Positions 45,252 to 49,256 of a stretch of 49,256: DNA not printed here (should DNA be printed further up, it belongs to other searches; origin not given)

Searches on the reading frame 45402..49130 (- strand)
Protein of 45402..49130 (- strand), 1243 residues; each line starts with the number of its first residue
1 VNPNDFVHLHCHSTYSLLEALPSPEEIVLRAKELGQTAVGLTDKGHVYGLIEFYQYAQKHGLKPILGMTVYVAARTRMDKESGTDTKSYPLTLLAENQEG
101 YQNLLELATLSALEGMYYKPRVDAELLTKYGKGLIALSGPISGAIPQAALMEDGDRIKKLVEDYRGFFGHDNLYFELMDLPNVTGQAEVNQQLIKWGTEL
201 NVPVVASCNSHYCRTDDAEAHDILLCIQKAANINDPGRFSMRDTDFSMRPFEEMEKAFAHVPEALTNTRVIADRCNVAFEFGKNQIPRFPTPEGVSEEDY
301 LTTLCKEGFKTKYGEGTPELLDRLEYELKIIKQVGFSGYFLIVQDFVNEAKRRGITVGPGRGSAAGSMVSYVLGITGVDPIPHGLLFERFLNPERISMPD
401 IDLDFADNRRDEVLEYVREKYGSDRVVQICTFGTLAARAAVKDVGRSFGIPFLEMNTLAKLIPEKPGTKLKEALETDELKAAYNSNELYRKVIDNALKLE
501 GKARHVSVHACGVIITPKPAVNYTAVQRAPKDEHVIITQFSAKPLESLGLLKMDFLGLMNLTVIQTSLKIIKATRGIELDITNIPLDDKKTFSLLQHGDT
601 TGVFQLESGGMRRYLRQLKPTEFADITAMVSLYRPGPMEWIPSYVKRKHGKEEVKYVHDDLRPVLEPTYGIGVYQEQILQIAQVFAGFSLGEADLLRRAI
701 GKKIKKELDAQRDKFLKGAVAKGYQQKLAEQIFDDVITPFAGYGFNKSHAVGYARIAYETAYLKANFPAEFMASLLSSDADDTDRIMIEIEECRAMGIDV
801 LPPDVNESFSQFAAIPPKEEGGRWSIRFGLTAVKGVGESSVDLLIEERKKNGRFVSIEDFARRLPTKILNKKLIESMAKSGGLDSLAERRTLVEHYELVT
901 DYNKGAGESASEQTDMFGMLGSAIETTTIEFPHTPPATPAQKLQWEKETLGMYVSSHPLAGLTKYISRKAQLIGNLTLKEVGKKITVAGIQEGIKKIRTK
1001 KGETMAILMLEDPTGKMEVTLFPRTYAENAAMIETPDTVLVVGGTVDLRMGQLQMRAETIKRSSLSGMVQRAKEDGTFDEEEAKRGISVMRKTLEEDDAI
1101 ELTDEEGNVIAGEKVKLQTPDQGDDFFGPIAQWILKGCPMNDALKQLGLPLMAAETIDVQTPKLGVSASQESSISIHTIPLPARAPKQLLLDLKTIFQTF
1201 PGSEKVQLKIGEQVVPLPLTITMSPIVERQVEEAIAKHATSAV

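Call 12: search_protein_families(library=pfam, proteins=[window:45402-49130:-], max_evalue=0.001)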
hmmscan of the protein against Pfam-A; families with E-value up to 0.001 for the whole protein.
window:45402-49130:- (1243 aa): 5 families
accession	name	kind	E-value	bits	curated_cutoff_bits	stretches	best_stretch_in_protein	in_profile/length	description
PF07733.18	DNA_pol3_alpha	-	9.6e-99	330.7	23.9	1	299-557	1-260/260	Bacterial DNA polymerase III alpha NTPase domain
PF17657.6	DNA_pol3_finger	-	7.7e-66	221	22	1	560-723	1-166/166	Bacterial DNA polymerase III alpha subunit finger domain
PF02811.25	PHP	-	1.7e-46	159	26.4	1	8-179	1-163/164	PHP domain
PF14579.12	HHH_6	-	8.8e-26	90.4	25.6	1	797-890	1-87/90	Helix-hairpin-helix motif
PF01336.31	tRNA_anti-codon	-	7.7e-08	32.6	27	1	986-1061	2-73/75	OB-fold nucleic acid binding domain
